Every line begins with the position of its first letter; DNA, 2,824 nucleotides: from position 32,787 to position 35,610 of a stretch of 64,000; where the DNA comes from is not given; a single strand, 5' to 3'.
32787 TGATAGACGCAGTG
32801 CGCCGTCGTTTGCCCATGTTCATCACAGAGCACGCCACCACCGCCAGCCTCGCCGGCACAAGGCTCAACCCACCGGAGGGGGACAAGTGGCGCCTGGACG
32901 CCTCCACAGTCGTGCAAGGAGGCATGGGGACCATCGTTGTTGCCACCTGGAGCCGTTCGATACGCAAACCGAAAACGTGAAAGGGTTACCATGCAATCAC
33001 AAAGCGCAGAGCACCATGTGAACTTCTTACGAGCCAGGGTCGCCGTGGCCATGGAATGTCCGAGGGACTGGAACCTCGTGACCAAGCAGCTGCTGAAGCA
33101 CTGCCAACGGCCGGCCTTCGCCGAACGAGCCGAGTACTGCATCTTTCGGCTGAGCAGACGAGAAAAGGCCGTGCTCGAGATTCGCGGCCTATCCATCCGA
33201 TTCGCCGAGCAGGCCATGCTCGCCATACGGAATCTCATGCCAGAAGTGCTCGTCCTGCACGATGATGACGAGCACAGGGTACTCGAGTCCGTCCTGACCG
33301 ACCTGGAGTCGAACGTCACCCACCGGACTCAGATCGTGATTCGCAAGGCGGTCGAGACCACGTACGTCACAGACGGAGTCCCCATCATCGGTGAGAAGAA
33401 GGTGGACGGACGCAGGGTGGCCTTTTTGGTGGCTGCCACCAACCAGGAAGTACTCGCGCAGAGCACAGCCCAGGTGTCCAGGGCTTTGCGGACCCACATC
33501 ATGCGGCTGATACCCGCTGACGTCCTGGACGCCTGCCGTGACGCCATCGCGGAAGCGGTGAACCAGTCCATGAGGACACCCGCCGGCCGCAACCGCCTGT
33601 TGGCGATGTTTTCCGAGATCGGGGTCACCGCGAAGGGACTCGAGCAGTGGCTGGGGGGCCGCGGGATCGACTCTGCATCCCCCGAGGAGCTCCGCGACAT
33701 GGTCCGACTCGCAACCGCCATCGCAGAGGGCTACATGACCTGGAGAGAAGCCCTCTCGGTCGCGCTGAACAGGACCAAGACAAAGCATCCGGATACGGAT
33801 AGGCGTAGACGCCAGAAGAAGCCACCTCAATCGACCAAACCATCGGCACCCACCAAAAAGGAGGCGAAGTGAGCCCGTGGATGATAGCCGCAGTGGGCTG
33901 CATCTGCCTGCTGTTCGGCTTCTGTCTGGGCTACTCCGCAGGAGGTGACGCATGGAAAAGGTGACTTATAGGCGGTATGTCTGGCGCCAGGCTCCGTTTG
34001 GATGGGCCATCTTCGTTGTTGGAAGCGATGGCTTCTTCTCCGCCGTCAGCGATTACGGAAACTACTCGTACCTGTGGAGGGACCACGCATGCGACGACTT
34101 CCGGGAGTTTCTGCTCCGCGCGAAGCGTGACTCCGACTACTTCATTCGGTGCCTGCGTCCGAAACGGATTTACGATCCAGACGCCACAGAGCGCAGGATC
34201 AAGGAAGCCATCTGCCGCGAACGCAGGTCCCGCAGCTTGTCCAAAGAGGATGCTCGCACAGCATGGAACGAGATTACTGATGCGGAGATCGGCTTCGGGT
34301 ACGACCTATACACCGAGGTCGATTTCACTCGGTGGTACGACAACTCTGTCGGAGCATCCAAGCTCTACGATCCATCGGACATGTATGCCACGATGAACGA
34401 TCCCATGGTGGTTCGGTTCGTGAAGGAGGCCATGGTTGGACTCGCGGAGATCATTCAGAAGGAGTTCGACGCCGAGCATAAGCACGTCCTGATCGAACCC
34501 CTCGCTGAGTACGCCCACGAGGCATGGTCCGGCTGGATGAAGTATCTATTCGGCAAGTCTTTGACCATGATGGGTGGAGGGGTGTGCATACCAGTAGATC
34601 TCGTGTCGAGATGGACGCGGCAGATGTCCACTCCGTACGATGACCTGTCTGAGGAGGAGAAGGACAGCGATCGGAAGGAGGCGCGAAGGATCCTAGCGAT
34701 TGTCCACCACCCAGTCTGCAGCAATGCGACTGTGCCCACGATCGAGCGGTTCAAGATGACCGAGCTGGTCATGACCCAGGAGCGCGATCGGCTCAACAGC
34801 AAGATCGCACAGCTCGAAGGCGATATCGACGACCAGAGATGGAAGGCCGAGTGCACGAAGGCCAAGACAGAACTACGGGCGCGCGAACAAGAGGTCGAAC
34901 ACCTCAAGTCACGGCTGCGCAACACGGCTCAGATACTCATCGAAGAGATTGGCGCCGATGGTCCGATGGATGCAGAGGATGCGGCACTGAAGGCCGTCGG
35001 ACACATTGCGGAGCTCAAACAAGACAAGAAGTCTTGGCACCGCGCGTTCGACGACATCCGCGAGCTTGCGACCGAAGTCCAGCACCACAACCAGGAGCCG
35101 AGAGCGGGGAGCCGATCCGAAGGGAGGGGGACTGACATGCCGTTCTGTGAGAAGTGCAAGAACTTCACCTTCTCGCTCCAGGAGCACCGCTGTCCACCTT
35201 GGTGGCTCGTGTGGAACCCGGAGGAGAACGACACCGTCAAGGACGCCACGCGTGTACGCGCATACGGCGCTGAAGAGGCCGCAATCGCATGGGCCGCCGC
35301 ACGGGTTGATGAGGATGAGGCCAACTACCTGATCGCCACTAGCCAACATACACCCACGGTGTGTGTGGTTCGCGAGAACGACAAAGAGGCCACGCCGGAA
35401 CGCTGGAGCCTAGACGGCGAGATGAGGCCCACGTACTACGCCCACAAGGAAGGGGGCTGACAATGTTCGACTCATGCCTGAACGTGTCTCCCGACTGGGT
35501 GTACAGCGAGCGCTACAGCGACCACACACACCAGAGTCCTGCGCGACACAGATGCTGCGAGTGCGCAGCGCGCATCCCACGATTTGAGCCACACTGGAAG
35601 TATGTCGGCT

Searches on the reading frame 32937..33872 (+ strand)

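Call 19: search_protein_families(library=phrogs, proteins=[window:32937-33872:+], max_evalue=0.001)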
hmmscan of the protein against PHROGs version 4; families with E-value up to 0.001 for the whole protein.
window:32937-33872:+ (311 aa): 1 family
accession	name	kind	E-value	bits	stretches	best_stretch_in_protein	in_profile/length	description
phrog_3657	-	unknown function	1e-36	127.5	1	20-298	23-275/289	-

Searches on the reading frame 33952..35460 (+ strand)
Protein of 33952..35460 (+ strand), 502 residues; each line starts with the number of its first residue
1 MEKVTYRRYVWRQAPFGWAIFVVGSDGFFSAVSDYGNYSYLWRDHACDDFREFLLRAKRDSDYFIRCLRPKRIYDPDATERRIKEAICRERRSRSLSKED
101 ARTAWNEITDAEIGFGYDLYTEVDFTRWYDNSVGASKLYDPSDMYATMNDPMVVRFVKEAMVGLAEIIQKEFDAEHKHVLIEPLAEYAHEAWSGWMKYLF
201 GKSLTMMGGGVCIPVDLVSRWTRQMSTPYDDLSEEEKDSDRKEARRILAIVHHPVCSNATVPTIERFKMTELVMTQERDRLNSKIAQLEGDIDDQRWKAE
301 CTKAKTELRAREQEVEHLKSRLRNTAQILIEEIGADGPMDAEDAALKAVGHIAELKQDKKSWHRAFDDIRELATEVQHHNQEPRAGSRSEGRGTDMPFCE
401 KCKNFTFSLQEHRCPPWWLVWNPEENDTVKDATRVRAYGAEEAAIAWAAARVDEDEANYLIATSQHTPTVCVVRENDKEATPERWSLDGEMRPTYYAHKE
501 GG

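Call 15: search_protein_families(library=phrogs, proteins=[window:33952-35460:+], max_evalue=0.001)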
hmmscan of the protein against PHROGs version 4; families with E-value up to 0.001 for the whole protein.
window:33952-35460:+ (502 aa): 3 families
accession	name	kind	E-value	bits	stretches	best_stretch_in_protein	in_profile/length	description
phrog_13202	-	unknown function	3.8e-29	102.8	1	2-175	5-174/179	-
phrog_3451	-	unknown function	1.8e-08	35.3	1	37-112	148-225/287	-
phrog_21008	-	unknown function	8.9e-05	23.6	1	419-498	5-80/86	-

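Call 16: search_protein_families(library=pfam, proteins=[window:33952-35460:+], max_evalue=0.01)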
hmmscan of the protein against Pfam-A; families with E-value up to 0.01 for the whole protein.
window:33952-35460:+ (502 aa): 0 families
